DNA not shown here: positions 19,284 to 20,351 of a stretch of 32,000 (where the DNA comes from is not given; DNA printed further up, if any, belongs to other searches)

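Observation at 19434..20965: Radical SAM enzyme translationally coupled to an endonuclease III-like Fe-S DNA glycosylase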

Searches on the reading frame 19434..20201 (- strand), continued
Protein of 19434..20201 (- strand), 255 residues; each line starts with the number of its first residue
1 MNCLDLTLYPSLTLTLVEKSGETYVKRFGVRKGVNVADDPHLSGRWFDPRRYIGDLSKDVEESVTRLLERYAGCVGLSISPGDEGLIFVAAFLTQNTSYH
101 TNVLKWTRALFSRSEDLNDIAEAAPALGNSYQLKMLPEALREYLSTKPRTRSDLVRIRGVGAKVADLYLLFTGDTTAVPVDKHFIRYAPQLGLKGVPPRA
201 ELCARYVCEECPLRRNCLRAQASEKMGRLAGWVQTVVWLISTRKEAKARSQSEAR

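Call 69: search_protein_families(library=pfam, proteins=[L033:2826-3980:+, L033:1269-1634:+, L136:3264-4028:+, L136:4018-5112:+, L136:1186-1638:+, L136:5112-5984:+, L033:5544-6140:+], max_evalue=0.05)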
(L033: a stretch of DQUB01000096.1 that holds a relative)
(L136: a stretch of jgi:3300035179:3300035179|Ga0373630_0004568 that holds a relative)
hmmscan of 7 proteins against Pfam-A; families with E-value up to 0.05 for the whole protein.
L033:2826-3980:+ (384 aa): 1 family
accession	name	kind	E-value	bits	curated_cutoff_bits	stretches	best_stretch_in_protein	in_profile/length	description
PF07690.21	MFS_1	-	1.5e-14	54.1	33.4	1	26-349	2-345/347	Major Facilitator Superfamily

L033:1269-1634:+ (121 aa): 5 families
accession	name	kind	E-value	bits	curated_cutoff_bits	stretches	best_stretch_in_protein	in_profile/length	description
PF03551.20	PadR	-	1.8e-20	73.1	27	1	19-94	1-74/75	Transcriptional regulator PadR-like family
PF14557.12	AphA_like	-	5.6e-05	23.3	27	1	12-96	9-89/174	Putative AphA-like transcriptional regulator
PF02334.22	RTP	-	0.0066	17.4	26.7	1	11-87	6-83/113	Replication terminator protein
PF01638.23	HxlR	-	0.012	15.9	20.8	1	35-91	19-71/91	HxlR-like helix-turn-helix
PF13814.12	Replic_Relax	-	0.036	14.6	25.3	1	36-102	17-81/191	Replication-relaxation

L136:3264-4028:+ (254 aa): 3 families
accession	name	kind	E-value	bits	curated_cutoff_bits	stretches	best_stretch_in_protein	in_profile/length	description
PF25213.1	HVO_A0261_N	-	7.4e-06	26.2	35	1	16-77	16-76/86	HVO_A0261 N-terminal domain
PF14394.12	DUF4423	-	0.0098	16.1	30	1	13-88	26-100/165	Domain of unknown function (DUF4423)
PF24409.1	wHTH-PRTase_assc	-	0.025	15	27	0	30-82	17-65/83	wHTH-PRTase associated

L136:4018-5112:+ (364 aa): 11 families
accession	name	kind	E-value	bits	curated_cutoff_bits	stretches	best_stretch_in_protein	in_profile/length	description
PF10923.14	BrxC_BrxD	-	1.3e-17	64.3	22.2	1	147-300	188-346/414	BREX system ATP-binding protein BrxC/D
PF13401.12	AAA_22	-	2.9e-11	44.3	27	1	56-119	6-64/130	AAA domain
PF24389.1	ORC-CDC6-like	-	7.2e-06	25.4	27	1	54-95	31-78/571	ORC-CDC6-like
PF13191.12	AAA_16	-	2.6e-05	25.2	32.6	1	42-223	12-155/167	AAA ATPase domain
PF01637.24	ATPase_2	-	8.1e-05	23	33.2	1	33-236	2-147/225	ATPase domain predominantly from Archaea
PF05729.18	NACHT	-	0.0005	20.4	26.7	0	59-96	4-41/167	NACHT domain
PF24883.2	NPHP3_N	-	0.0039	17.8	24.8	0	53-113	20-79/164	Nephrocystin 3, N-terminal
PF00004.35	AAA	-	0.0059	17.5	21.2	0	177-243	36-108/131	ATPase family associated with various cellular activities (AAA)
PF10412.15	TrwB_AAD_bind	-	0.016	14.6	20.5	1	55-85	15-45/387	Type IV secretion-system coupling protein DNA-binding domain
PF05673.19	DUF815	-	0.029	13.9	23.8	0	51-82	49-80/249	Protein of unknown function (DUF815)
PF13521.12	AAA_28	-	0.032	14.9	27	0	59-79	3-23/164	AAA domain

L136:1186-1638:+ (150 aa): 1 family
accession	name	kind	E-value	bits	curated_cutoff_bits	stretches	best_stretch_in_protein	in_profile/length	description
PF21818.3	DUF6884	-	4.3e-22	79.1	30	1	6-141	3-134/135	Family of unknown function (DUF6884)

L136:5112-5984:+ (290 aa): 1 family
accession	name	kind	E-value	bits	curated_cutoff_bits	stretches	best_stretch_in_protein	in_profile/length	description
PF01702.25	TGT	-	3.1e-12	46.7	26.3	1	48-285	67-331/357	Queuine tRNA-ribosyltransferase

L033:5544-6140:+ (198 aa): 1 family
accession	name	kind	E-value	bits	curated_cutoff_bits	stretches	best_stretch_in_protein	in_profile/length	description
PF18546.6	MetOD1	-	0.0004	20.9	23.8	1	97-151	70-123/142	Methanogen output domain 1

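Call 71: list_cluster_members(proteins=[P0315, P0316, P0321, P0322, P0326, P0331, P0338, P0339, P0345, P0348])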
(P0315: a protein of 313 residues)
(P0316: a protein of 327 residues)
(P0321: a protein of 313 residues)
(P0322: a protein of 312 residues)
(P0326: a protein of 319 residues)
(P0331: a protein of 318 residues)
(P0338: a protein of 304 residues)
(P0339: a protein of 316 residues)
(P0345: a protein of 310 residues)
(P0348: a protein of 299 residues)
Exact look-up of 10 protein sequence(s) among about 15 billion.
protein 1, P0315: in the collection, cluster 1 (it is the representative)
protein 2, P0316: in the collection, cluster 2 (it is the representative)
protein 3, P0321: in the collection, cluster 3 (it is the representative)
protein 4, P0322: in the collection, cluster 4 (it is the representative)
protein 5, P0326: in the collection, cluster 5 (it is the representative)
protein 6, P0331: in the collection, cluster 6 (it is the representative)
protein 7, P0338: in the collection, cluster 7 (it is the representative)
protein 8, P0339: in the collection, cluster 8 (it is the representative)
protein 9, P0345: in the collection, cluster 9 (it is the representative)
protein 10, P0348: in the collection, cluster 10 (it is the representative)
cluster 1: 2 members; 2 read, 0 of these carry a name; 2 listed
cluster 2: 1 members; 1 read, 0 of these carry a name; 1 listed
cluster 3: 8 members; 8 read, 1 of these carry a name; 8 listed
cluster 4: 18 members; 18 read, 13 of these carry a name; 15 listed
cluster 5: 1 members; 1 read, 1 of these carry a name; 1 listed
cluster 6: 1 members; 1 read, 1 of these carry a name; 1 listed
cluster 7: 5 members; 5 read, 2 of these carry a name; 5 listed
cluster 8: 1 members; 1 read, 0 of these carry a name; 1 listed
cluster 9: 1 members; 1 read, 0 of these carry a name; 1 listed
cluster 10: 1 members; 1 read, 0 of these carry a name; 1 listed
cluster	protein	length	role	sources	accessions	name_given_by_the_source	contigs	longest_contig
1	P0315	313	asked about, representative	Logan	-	-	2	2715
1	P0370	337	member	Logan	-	-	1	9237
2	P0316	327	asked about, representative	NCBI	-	-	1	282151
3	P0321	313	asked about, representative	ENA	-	-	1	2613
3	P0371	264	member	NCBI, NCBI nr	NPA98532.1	MAG: hypothetical protein GXO43_04045, partial [Crenarchaeota archaeon] | hypothetical protein [Thermoproteota archaeon]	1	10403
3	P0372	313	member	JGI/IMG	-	-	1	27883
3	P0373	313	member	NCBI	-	-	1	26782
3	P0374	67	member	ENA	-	-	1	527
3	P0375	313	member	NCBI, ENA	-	-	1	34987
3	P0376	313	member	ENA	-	-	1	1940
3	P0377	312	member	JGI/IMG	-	-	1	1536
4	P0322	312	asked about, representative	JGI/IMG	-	-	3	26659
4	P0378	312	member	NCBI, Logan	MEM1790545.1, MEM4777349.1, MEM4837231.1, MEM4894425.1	MAG: hypothetical protein QW073_03075 [Desulfurococcaceae archaeon]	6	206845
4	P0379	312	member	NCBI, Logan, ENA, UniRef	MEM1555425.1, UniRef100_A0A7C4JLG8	MAG: hypothetical protein QXM54_02715 [Desulfurococcaceae archaeon] | DNA lyase n=1 Tax=Staphylothermus marinus TaxID=2280 RepID=A0A7C4JLG8_STAMA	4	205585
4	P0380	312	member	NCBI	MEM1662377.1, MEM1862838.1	MAG: hypothetical protein QXT47_04045 [Desulfurococcaceae archaeon]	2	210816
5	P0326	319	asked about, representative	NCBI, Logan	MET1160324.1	MAG: hypothetical protein ABWW65_05130 [Thermoprotei archaeon]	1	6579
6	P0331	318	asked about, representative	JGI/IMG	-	hypothetical protein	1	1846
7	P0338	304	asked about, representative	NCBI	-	-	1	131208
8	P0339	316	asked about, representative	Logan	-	-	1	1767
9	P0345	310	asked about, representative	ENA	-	-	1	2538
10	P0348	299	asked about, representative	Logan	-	-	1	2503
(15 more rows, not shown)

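Call 84: find_related_loci(query=A2, collection=viral_contigs, flank=5000)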
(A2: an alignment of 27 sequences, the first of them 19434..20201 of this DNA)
Query A2 (255 aa) in viral_contigs; peptide patterns used: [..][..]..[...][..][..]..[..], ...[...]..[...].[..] (x = any residue, [..] = any of these).
20 stretches matched a pattern, but none encodes a relative of the query by tblastn (E <= 1e-3).

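Call 85: search_protein_families(library=padloc, proteins=[window:19434-20201:-], max_evalue=0.01)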
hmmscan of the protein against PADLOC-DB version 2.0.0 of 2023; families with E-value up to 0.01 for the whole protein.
window:19434-20201:- (255 aa): 0 families

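Call 88: fold_search(model_id=the predicted structure, library=viral)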
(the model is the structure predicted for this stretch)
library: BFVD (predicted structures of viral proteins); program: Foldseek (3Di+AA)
matches with E <= 10: 92; with E <= 0.001: 0
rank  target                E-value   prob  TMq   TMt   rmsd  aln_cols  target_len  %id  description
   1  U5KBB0                2.2e-02  1.00  0.33  0.35   3.9       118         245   20  HhH-GPD domain-containing protein [Clostera anastomosis granulovirus A]
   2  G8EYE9                9.6e-02  0.97  0.42  0.52  10.2       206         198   16  Uncharacterized protein [Synechococcus phage S-CBP42]
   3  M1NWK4                3.3e-01  0.13  0.20  0.22  13.1       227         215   17  (no name in the UniProt tables at hand)
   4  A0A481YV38            4.5e-01  0.54  0.36  0.32   8.3       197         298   13  DNA recombination-mediator protein A [Marseillevirus LCMAC102]
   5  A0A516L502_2          4.7e-01  0.51  0.28  0.10   8.8       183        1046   14  (no name in the UniProt tables at hand)
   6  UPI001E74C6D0         6.0e-01  0.28  0.30  0.35  11.2       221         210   11  (no name look-up for this kind of identifier)
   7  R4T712                8.5e-01  0.47  0.41  0.43  10.7       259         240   15  Endonuclease III [Halogranum tailed virus 1]
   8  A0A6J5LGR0            1.2e+00  0.28  0.27  0.34   7.2       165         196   17  Uncharacterized protein [uncultured Caudovirales phage]
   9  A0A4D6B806            1.5e+00  0.08  0.14  0.18  14.9       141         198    8  (no name in the UniProt tables at hand)
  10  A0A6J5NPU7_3          1.9e+00  0.14  0.27  0.08  12.2       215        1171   12  Helicase/UvrB, N-terminal [uncultured Caudovirales phage]
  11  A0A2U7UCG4            1.9e+00  0.08  0.19  0.15  17.0       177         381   11  TFIIS C-domain containing protein [Pandoravirus neocaledonia]
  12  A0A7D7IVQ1            1.9e+00  0.02  0.12  0.06  20.2       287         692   13  Nucleoprotein [Blattodean phenui-related virus OKIAV261]
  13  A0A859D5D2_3          2.2e+00  0.02  0.11  0.05  20.0       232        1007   12  RNA-directed RNA polymerase L [Ubmeje virus]
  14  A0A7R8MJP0            2.3e+00  0.05  0.22  0.21  15.4       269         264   11  Uncharacterized protein [Klebsiella phage vB_KvM-Eowyn]
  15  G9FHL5                2.4e+00  0.05  0.12  0.17  17.8       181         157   13  Putative excisionase [Rhodococcus phage RGL3]
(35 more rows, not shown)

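Call 91: find_encoding_contigs(protein=P0201, flank=10000, max_places=1)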
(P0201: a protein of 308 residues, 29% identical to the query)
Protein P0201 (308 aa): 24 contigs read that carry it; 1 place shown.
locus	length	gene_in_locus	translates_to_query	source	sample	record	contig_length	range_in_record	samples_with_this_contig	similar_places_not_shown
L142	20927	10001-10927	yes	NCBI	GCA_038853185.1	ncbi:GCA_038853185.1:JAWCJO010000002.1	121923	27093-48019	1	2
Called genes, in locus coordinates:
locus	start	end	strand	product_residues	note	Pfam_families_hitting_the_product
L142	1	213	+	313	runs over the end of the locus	PF02775:TPP_enzyme_C, PF12367:PFO_beta_C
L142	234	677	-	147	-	-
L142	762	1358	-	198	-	PF22090:Gins51_C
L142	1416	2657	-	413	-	PF01896:DNA_primase_S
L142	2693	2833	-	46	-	-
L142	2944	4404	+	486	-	PF01935:DUF87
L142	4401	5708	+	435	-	PF09376:NurA (faint)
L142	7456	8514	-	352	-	PF00091:Tubulin, PF12327:FtsZ_C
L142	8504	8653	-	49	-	PF01402:RHH_1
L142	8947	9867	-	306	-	PF08902:DUF1848 (faint), PF04055:Radical_SAM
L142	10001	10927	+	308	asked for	-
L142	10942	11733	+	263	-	PF04055:Radical_SAM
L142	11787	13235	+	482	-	PF05977:MFS_3 (weak), PF07690:MFS_1, PF00083:Sugar_tr (weak), PF07690:MFS_1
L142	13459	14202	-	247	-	-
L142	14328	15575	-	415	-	PF00089:Trypsin, PF13365:Trypsin_2, PF13180:PDZ_2, PF17820:PDZ_6 (faint)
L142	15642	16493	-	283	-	PF00892:EamA, PF03151:TPT (weak), PF00892:EamA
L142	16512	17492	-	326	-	PF06626:DUF1152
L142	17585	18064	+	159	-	PF08123:DOT1 (weak), PF02390:Methyltransf_4 (weak), PF13847:Methyltransf_31, PF08241:Methyltransf_11 (weak), PF13649:Methyltransf_25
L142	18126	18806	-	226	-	PF10015:ThermoDBP-RP_arch, PF20754:Thermo-DBP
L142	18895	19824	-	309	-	PF01904:DUF72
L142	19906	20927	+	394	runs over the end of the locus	PF01904:DUF72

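Call 92: find_encoding_contigs(protein=P0214, flank=10000, max_places=1)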
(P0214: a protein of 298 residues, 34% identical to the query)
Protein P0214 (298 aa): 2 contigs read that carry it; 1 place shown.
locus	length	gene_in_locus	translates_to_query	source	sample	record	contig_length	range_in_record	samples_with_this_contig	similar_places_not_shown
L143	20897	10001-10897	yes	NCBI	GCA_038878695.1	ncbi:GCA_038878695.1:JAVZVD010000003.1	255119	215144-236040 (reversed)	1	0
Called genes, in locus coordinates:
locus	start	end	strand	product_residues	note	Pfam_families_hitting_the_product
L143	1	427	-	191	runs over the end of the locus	PF13207:AAA_17, PF13238:AAA_18, PF13671:AAA_33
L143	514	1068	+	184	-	PF10469:AKAP7_NLS, PF02834:LigT_PEase, PF13563:2_5_RNA_ligase2, PF02834:LigT_PEase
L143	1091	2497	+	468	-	PF09249:tRNA_NucTransf2, PF21133:CAA_C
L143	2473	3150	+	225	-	-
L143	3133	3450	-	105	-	-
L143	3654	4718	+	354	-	PF26356:Pelota_N, PF03465:eRF1_3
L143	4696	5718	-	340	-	PF04055:Radical_SAM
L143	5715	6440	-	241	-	PF01909:NTP_transf_2 (weak)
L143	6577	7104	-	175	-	PF10051:DUF2286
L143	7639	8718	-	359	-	PF04055:Radical_SAM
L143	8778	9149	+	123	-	-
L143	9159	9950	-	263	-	PF13353:Fer4_12 (weak), PF04055:Radical_SAM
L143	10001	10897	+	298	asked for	-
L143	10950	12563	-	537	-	PF01645:Glu_synthase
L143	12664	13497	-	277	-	PF00571:CBS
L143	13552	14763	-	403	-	PF02515:CoA_transf_3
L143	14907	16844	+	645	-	PF00750:tRNA-synt_1d, PF05746:DALR_1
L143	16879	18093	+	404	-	PF01769:MgtE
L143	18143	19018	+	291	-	PF00809:Pterin_bind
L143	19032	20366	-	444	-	PF06808:DctM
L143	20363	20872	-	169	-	PF04290:DctQ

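Call 94: search_protein_families(library=pfam, proteins=[L142:8947-9867:-, L142:13459-14202:-, L143:8778-9149:+], max_evalue=0.05)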
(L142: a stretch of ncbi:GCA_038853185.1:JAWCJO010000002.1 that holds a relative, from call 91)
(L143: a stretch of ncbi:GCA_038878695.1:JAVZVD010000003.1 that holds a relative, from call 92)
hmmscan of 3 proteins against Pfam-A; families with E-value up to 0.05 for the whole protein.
L142:8947-9867:- (306 aa): 4 families
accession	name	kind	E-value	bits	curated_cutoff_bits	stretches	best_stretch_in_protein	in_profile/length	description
PF04055.27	Radical_SAM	-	1.2e-15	58.5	29.5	1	42-205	3-165/166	Radical SAM superfamily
PF08902.16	DUF1848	-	1.8e-07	31.7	30.5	2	129-285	60-201/262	Domain of unknown function (DUF1848)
PF20903.3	SPL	-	0.0011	18.4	27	1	38-205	79-249/338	Spore photoproduct lyase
PF17603.7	DUF5499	-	0.013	16.6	27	1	208-276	26-96/97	Family of unknown function (DUF5499)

L142:13459-14202:- (247 aa): 0 families

L143:8778-9149:+ (123 aa): 0 families
